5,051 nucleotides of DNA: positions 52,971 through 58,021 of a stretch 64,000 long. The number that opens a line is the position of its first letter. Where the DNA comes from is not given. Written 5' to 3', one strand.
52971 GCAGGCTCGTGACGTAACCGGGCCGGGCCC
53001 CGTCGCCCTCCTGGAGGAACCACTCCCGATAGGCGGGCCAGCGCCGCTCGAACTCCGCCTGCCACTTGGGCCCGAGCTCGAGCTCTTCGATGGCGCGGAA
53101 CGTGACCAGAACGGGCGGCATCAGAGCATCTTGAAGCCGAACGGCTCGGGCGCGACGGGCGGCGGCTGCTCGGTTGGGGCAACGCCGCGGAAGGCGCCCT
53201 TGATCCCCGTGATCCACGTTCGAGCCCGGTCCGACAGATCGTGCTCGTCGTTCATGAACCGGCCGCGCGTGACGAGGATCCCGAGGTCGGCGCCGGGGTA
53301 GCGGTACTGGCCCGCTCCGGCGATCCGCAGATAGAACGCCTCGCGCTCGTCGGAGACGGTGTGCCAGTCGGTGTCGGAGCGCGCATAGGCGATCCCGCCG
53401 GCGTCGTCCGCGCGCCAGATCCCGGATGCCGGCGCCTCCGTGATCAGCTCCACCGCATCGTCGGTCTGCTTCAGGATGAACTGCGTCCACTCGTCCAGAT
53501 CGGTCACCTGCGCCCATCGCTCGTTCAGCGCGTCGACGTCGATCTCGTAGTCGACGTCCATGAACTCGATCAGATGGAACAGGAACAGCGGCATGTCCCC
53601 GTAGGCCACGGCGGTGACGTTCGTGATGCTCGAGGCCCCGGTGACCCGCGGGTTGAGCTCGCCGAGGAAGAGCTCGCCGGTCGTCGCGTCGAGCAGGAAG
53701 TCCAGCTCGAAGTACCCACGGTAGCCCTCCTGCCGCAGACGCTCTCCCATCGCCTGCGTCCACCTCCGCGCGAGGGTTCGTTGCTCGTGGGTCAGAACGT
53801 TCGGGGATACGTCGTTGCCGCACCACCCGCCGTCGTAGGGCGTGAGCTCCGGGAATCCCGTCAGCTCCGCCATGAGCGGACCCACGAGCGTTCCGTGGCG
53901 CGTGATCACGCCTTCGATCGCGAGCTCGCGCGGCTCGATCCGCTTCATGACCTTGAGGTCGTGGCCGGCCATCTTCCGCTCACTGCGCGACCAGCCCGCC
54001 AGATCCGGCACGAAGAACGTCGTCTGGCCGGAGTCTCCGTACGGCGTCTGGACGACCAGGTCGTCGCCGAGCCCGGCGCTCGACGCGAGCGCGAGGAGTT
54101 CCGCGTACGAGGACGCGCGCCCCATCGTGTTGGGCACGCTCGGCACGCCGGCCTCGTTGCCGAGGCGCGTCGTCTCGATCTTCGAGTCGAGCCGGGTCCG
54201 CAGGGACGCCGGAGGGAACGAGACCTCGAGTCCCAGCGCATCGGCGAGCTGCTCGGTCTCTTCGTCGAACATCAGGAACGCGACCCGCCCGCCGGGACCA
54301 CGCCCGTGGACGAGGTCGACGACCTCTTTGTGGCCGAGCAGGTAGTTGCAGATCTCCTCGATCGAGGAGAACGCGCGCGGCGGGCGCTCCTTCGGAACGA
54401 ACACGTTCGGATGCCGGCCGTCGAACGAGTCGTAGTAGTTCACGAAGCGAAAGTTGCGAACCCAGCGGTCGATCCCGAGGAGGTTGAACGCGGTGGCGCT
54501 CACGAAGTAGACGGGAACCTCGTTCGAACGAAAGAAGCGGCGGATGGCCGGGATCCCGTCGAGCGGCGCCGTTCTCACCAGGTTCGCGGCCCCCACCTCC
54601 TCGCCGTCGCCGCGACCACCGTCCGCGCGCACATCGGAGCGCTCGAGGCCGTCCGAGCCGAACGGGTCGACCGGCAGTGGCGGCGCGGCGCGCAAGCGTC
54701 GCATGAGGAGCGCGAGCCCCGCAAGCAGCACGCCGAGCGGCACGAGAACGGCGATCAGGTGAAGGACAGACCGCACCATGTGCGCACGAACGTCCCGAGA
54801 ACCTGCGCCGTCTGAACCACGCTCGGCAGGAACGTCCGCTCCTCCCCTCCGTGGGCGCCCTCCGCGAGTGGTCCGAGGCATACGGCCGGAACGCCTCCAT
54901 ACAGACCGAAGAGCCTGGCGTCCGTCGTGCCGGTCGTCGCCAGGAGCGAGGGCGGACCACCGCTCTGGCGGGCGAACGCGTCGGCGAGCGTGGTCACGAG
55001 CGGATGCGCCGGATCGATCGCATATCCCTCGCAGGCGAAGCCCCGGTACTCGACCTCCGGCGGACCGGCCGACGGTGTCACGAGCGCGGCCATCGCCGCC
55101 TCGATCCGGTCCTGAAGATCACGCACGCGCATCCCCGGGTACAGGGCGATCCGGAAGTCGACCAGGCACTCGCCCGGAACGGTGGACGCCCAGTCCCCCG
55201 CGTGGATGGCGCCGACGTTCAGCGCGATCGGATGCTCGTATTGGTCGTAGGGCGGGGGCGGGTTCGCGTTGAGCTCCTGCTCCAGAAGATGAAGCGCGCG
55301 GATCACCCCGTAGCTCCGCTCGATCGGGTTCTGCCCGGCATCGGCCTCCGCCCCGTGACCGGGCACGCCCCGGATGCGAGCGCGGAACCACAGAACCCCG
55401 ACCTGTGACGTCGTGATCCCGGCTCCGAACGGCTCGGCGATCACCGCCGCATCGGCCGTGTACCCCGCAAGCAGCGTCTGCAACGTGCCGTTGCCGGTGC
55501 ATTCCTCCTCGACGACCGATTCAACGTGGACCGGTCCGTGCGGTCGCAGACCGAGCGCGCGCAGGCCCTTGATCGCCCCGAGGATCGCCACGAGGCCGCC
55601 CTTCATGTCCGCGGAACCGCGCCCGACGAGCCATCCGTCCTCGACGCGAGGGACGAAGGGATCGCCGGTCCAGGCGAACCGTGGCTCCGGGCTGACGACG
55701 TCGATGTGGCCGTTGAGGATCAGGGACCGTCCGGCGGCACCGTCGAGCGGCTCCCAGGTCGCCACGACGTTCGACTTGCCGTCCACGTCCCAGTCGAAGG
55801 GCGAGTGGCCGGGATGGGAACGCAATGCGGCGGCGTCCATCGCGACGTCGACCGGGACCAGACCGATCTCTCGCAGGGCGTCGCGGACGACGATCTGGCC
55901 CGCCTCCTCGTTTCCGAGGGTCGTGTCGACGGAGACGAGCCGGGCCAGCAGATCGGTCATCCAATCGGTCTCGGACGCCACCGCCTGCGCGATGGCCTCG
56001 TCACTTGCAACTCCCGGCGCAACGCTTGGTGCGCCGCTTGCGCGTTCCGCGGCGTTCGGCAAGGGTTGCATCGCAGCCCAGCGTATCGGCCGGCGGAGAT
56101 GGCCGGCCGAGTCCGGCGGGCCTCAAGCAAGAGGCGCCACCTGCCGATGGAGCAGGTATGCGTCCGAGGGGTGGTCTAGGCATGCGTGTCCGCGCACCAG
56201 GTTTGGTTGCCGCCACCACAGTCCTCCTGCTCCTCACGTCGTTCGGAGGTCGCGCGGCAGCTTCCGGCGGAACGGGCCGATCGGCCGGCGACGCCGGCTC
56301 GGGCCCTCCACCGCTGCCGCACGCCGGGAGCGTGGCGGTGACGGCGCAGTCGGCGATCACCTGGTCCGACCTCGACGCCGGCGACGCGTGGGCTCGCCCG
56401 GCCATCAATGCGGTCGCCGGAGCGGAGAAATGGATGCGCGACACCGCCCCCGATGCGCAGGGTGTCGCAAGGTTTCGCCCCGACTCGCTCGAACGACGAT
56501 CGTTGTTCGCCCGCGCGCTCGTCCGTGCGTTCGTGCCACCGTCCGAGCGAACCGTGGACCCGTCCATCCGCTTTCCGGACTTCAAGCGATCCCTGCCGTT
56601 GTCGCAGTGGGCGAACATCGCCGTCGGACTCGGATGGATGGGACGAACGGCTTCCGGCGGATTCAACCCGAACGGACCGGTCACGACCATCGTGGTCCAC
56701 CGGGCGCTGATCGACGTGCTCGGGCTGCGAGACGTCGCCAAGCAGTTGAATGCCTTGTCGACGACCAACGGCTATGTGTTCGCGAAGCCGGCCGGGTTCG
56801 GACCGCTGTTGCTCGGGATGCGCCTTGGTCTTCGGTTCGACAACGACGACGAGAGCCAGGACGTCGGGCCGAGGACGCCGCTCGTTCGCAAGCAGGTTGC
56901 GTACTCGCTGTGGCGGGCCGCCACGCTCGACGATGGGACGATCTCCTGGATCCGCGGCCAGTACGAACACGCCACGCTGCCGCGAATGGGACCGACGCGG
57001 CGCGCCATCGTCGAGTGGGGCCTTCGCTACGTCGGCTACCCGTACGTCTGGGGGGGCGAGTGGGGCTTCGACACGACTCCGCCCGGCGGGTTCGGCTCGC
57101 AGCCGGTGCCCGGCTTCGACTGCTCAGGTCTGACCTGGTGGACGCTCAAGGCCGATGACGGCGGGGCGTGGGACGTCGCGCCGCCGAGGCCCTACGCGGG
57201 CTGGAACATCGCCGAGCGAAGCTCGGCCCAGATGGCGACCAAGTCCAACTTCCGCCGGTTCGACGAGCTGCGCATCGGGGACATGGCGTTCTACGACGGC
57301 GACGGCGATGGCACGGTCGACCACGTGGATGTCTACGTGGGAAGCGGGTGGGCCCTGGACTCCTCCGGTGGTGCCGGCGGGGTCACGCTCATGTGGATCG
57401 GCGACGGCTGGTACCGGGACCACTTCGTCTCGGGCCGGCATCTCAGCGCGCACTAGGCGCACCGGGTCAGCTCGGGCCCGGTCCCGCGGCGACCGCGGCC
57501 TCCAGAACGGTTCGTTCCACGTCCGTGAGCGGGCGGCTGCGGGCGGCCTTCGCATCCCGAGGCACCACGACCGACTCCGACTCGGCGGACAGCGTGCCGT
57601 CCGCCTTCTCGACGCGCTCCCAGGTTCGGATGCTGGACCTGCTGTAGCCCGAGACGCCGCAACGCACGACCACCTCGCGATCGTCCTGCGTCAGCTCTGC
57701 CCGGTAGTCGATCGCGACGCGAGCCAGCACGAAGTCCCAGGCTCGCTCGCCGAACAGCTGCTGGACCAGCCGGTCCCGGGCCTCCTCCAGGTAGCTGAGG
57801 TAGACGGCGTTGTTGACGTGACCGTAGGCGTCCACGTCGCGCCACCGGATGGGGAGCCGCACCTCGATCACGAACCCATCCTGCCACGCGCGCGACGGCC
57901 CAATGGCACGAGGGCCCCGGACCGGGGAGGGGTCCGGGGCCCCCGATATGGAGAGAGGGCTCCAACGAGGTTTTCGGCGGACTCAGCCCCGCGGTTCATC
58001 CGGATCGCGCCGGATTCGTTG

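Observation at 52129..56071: M20 deacylase + orphan ATP-grasp ligase + C45 Ntn-hydrolase operon: putative amide/peptide synthesis-and-turnover system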

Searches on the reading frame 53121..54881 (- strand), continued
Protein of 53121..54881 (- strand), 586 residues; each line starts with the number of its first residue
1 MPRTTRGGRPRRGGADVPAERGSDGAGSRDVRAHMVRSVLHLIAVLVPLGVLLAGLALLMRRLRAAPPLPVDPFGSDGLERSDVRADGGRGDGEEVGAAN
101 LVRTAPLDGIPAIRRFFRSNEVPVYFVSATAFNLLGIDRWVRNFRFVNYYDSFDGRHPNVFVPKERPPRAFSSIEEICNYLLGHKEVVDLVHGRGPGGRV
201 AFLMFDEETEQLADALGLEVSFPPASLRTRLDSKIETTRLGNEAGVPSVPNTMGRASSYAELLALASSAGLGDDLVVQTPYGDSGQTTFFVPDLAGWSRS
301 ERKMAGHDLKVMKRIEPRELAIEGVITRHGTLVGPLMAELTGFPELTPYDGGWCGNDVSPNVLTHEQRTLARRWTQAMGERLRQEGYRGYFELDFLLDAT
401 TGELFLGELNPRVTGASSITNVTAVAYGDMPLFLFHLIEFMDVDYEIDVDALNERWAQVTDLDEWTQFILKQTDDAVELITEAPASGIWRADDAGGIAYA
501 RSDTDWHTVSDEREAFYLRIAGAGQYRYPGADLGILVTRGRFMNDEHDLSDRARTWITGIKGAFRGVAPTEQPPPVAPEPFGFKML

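Call 89: search_protein_families(library=pfam, proteins=[L122:9479-10663:+, L127:9564-10580:-, L128:2250-4679:-, L149:8851-10299:-, L167:5696-7507:-, L172:7468-10059:+, L176:1863-2942:+, L176:1985-3133:-], max_evalue=0.001)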
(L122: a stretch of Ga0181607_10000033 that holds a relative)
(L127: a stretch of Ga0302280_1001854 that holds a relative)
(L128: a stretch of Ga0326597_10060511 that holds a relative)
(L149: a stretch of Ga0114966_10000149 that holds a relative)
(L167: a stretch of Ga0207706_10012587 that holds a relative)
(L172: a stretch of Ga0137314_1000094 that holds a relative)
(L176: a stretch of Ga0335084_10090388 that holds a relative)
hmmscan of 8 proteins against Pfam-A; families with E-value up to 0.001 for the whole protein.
L122:9479-10663:+ (395 aa): 11 families
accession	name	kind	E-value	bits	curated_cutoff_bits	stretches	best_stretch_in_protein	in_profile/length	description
PF24681.1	Kelch_KLHDC2_KLHL20_DRC7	-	7.9e-24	84.6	50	2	89-222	55-194/221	KLHDC2/KLHL20/DRC7 Kelch-repeats domain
PF13964.12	Kelch_6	-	3.6e-23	81.2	25.3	1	144-182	12-50/50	Kelch motif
PF13415.12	Kelch_3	-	6.1e-23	80.9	22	3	98-125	4-31/48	Galactose oxidase, central domain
PF13418.12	Kelch_4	-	1e-20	73.9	21.6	1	242-276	15-49/49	Galactose oxidase, central domain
PF24981.1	Beta-prop_ATRN-LZTR1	-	8.1e-18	65.1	50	2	132-327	38-250/289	Attractin/LZTR1 beta-propeller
PF01344.31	Kelch_1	-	2e-13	50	20.1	0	99-126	15-41/46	Kelch motif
PF24996.1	NANM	-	3.2e-13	49.7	45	1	195-300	21-128/350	N-acetylneuraminate epimerase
PF25210.1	Kelch_FKB95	-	6.2e-08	33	70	0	141-294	40-186/268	FKB95, Kelch-repeats domain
PF18962.6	Por_Secre_tail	-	9e-08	32.7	27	1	324-393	1-75/75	Secretion system C-terminal sorting domain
PF13854.13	Kelch_HCF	-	5.4e-07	29.6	113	0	63-147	42-128/345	Host cell factor, Kelch-repeats domain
PF07646.21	Kelch_2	-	3e-06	27.4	21.3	0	99-125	15-42/48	Kelch motif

L127:9564-10580:- (339 aa): 2 families
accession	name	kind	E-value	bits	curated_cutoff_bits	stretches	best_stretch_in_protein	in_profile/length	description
PF07786.18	HGSNAT_cat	-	1.9e-15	57.4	22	1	4-205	1-189/222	Heparan-alpha-glucosaminide N-acetyltransferase, catalytic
PF01757.29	Acyl_transf_3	-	1.9e-09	37.5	31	1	9-328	5-323/326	Acyltransferase domain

L128:2250-4679:- (810 aa): 3 families
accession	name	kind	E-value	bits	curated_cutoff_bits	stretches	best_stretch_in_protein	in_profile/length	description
PF22544.2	HYDIN_VesB_CFA65-like_Ig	-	2.9e-11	43.9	25.5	1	86-175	8-98/100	HYDIN/CFA65/VesB-like, Ig-like domain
PF06119.19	NIDO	-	0.00054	20.5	25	0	319-372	2-50/186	Nidogen-like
PF15780.11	ASH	-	0.001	19.7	27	0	83-165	9-93/98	Abnormal spindle-like microcephaly-assoc'd, ASPM-SPD-2-Hydin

L149:8851-10299:- (483 aa): 1 family
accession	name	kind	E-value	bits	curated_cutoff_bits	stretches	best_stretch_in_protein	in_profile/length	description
PF03349.22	Toluene_X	-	2.1e-09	36.8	29.7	1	255-450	184-385/421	Outer membrane protein transport protein (OMPP1/FadL/TodX)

L167:5696-7507:- (604 aa): 3 families
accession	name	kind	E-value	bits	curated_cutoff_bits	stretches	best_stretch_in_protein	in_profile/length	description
PF06968.18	BATS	-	1.9e-21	76.5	22.2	1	505-593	1-85/88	Biotin and Thiamin Synthesis associated domain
PF04055.27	Radical_SAM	-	7.2e-20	72.3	29.5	1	337-494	4-164/166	Radical SAM superfamily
PF13500.12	AAA_26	-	1.5e-06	28.7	27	1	42-101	2-59/198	AAA domain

L172:7468-10059:+ (864 aa): 2 families
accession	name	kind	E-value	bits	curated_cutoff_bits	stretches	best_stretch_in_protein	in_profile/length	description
PF13229.12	Beta_helix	-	2e-13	50.7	25.9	1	497-631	26-156/158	Right handed beta helix region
PF05048.19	NosD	-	2.2e-13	50.6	23.6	2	184-361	15-171/212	Periplasmic copper-binding protein (NosD)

L176:1863-2942:+ (360 aa): 0 families

L176:1985-3133:- (383 aa): 2 families
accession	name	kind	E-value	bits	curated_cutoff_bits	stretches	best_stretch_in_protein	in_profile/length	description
PF00586.29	AIRS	-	6.6e-20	72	24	1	86-191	2-111/112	AIR synthase related protein, N-terminal domain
PF02769.27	AIRS_C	-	8e-19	68.8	23.1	1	204-381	1-154/156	AIR synthase related protein, C-terminal domain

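Call 96: search_solved_structures(query=L109:5176-7989:+, max_evalue=1e-10)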
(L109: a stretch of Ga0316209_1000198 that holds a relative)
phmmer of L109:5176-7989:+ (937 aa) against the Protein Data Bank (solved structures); distinct sequences matched with E-value up to 1e-10: 18.
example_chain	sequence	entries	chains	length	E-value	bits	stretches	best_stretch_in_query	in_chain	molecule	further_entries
9n0n_A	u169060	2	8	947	1.8e-245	820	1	17-918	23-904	Probable amino acid decarboxylase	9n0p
9n0o_A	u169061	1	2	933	1.8e-245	820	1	17-918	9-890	Probable amino acid decarboxylase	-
6q6i_A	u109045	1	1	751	1.2e-56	195.2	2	257-526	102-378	Biodegradative arginine decarboxylase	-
6y3x_A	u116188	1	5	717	9.8e-51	175.7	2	339-523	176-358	Lysine decarboxylase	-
9e0o_A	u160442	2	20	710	8.3e-44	152.7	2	334-526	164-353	Lysine decarboxylase, inducible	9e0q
9e0m_A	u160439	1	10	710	8.3e-44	152.7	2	334-526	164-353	Lysine decarboxylase, inducible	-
5fkz_E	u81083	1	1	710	5.2e-41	143.5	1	338-526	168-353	LYSINE DECARBOXYLASE, CONSTITUTIVE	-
5fkx_A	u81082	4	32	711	1.4e-40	142.1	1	336-526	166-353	LYSINE DECARBOXYLASE, INDUCIBLE | Inducible lysine decarboxylase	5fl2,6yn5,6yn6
3n75_A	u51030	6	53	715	1.4e-40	142.1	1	336-526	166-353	Lysine decarboxylase, inducible | Inducible lysine decarboxylase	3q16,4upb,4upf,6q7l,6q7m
7p9b_A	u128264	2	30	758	8.8e-38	132.8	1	326-526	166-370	Biodegradative arginine decarboxylase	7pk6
5xx1_A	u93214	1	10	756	4.7e-37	130.4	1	298-520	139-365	Arginine decarboxylase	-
2vyc_A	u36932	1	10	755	1.3e-35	125.6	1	299-522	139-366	BIODEGRADATIVE ARGININE DECARBOXYLASE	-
9lkg_C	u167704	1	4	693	6e-30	106.9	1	339-516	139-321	Ornithine decarboxylase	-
9ll6_A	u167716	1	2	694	9.9e-29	102.9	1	339-516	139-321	Ornithine decarboxylase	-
9lma_A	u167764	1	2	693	1.2e-28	102.6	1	339-516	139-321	Ornithine decarboxylase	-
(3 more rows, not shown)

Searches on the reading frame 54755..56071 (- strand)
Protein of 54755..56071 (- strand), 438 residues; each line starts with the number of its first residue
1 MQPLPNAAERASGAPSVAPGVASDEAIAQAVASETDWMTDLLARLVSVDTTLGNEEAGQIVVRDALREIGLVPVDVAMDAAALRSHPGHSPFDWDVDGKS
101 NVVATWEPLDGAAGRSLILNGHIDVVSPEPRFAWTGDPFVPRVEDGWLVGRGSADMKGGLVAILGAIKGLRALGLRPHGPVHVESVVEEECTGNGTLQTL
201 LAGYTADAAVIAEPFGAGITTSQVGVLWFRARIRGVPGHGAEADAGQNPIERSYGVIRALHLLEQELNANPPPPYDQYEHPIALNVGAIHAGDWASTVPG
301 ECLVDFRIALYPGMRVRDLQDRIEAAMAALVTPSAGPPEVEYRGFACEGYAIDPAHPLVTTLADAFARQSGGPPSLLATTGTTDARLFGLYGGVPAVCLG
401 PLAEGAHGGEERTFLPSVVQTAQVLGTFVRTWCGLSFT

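Call 3: search_protein_families(library=pfam, proteins=[window:54755-56071:-], max_evalue=0.01)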
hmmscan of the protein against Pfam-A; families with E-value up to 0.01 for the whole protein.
window:54755-56071:- (438 aa): 2 families
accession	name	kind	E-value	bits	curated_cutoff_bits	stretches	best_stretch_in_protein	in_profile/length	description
PF01546.33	Peptidase_M20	-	1.1e-28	101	24.6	1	118-430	1-205/206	Peptidase family M20/M25/M40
PF07687.19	M20_dimer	-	1.1e-15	58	21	1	222-329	2-101/107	Peptidase dimerisation domain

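Call 4: search_protein_families(library=ncbifam, proteins=[window:54755-56071:-], max_evalue=0.01)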
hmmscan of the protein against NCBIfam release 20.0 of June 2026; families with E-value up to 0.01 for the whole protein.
window:54755-56071:- (438 aa): 48 families (the best 25 are shown)
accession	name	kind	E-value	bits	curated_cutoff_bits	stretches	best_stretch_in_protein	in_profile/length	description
NF005306.0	PRK06837.1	subfamily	3.6e-130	434.6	376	1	24-436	8-425/427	ArgE/DapE family deacylase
NF005373.0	PRK06915.1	equivalog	1e-77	261.9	428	1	25-435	6-420/422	peptidase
TIGR01910.1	DapE-ArgE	subfamily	3.5e-68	230.5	217.6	1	40-424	2-373/373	ArgE/DapE family deacylase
TIGR01892.1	AcOrn-deacetyl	equivalog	2e-36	125.8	297.7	1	98-415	45-351/365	acetylornithine deacetylase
NF006399.0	PRK08651.1-2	equivalog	2.2e-36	125.7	381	1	98-430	53-402/405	succinyl-diaminopimelate desuccinylase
NF006370.0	PRK08596.1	equivalog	1.7e-35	122.4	412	1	97-433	64-420/425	acetylornithine deacetylase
NF005710.0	PRK07522.1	subfamily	3.6e-33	115.3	412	1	38-411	10-367/391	acetylornithine deacetylase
NF006400.0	PRK08651.1-3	equivalog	2.2e-31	109.1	374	1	113-429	82-403/410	succinyl-diaminopimelate desuccinylase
NF003474.0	PRK05111.1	equivalog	1.5e-30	106.4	460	1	97-433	59-381/383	acetylornithine deacetylase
NF009557.0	PRK13009.1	equivalog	3.5e-30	105.4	284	1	101-430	50-372/377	succinyl-diaminopimelate desuccinylase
NF006365.0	PRK08588.1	subfamily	7.4e-28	97.9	289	1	111-413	61-361/383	succinyl-diaminopimelate desuccinylase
NF009555.0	PRK13004.1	equivalog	2e-27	96.1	321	1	94-304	53-250/399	YgeY family selenium metabolism-linked hydrolase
TIGR01246.1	dapE_proteo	equivalog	1e-24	87.3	361.8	1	113-423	54-361/370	succinyl-diaminopimelate desuccinylase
NF010589.0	PRK13983.1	equivalog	6.2e-24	84.7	333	1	99-427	72-404/409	M20 family metallo-hydrolase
NF006402.0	PRK08651.1-5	equivalog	5.9e-21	74.8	369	1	93-425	38-360/369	succinyl-diaminopimelate desuccinylase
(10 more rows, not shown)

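Call 23: search_solved_structures(query=window:54755-56071:-, max_evalue=1e-10)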
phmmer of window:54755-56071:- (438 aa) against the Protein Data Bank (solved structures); distinct sequences matched with E-value up to 1e-10: 10.
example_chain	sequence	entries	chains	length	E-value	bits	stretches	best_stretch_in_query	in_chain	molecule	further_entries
3pfo_A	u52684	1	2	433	9.2e-76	258.8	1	37-435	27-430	putative acetylornithine deacetylase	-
7rsf_A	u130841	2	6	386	8.4e-22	80.9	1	112-362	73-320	Acetylornithine deacetylase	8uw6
7uoi_A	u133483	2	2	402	3.2e-18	69.1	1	97-388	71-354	succinyl-diaminopimelate desuccinylase | Probable succinyl-diaminopimelate desuccinylase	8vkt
7lgp_A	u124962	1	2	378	3.3e-18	69.1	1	113-407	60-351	Succinyl-diaminopimelate desuccinylase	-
3ic1_A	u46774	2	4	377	2.8e-15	59.4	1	112-410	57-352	Succinyl-diaminopimelate desuccinylase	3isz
5vo3_A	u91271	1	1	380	2.9e-15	59.4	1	112-410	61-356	Succinyl-diaminopimelate desuccinylase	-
3ct9_A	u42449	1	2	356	1.3e-12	50.7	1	99-307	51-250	Acetylornithine deacetylase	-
7t1q_A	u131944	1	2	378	2.7e-12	49.5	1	111-389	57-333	Succinyl-diaminopimelate desuccinylase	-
8f8o_A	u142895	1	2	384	2.9e-12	49.5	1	111-389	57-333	Succinyl-diaminopimelate desuccinylase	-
4onw_A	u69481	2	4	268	3.9e-11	45.7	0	115-215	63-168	Succinyl-diaminopimelate desuccinylase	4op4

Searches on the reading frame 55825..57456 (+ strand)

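Call 3: search_protein_families(library=pfam, proteins=[window:55825-57456:+], max_evalue=0.01)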
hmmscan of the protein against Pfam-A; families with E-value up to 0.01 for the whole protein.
window:55825-57456:+ (543 aa): 1 family
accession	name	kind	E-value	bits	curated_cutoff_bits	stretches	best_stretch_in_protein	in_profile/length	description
PF00877.26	NLPC_P60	-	2.2e-10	40.9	23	1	404-535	1-101/105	NlpC/P60 family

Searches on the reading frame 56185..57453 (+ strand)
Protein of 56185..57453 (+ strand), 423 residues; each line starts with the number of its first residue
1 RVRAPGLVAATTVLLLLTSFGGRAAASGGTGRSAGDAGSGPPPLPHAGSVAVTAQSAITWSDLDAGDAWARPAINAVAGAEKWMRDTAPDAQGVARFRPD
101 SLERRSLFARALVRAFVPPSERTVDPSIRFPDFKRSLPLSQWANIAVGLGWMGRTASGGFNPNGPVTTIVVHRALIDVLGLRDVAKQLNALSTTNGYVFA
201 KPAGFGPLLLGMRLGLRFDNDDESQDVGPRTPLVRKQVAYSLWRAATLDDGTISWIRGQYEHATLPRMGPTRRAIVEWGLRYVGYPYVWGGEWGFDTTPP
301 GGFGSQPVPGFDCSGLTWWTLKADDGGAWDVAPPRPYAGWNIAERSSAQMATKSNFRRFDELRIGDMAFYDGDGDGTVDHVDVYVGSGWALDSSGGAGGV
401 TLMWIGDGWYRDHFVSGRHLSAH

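Call 99: search_protein_families(library=pfam, proteins=[window:56185-57453:+], max_evalue=0.01)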
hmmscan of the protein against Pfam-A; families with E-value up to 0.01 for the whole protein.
window:56185-57453:+ (423 aa): 1 family
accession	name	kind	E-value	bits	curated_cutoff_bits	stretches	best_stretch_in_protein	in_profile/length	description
PF00877.26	NLPC_P60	-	1.2e-10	41.7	23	1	284-415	1-101/105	NlpC/P60 family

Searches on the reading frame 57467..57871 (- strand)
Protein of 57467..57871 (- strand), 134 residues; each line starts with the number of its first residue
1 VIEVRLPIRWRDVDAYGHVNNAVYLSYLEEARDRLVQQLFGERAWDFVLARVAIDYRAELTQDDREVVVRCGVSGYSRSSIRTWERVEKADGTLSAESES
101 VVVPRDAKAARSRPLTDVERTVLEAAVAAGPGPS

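Call 3: search_protein_families(library=pfam, proteins=[window:57467-57871:-], max_evalue=0.01)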
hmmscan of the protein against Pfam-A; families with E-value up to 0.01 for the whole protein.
window:57467-57871:- (134 aa): 4 families
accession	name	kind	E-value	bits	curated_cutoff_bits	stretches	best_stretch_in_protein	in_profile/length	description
PF13279.12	4HBT_2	-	6.1e-20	72.3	25.5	1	8-115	1-114/122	Thioesterase-like superfamily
PF20791.3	Acyl-ACP_TE_C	-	9.7e-09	35.8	21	1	4-65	10-64/101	Acyl-ACP thioesterase C-terminal domain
PF03061.28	4HBT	-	4.4e-08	33.8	20.6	1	16-94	1-77/79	Thioesterase superfamily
PF07940.18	Hepar_II_III_C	-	0.0027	17.7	24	1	59-120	48-107/237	Heparinase II/III-like, C-terminal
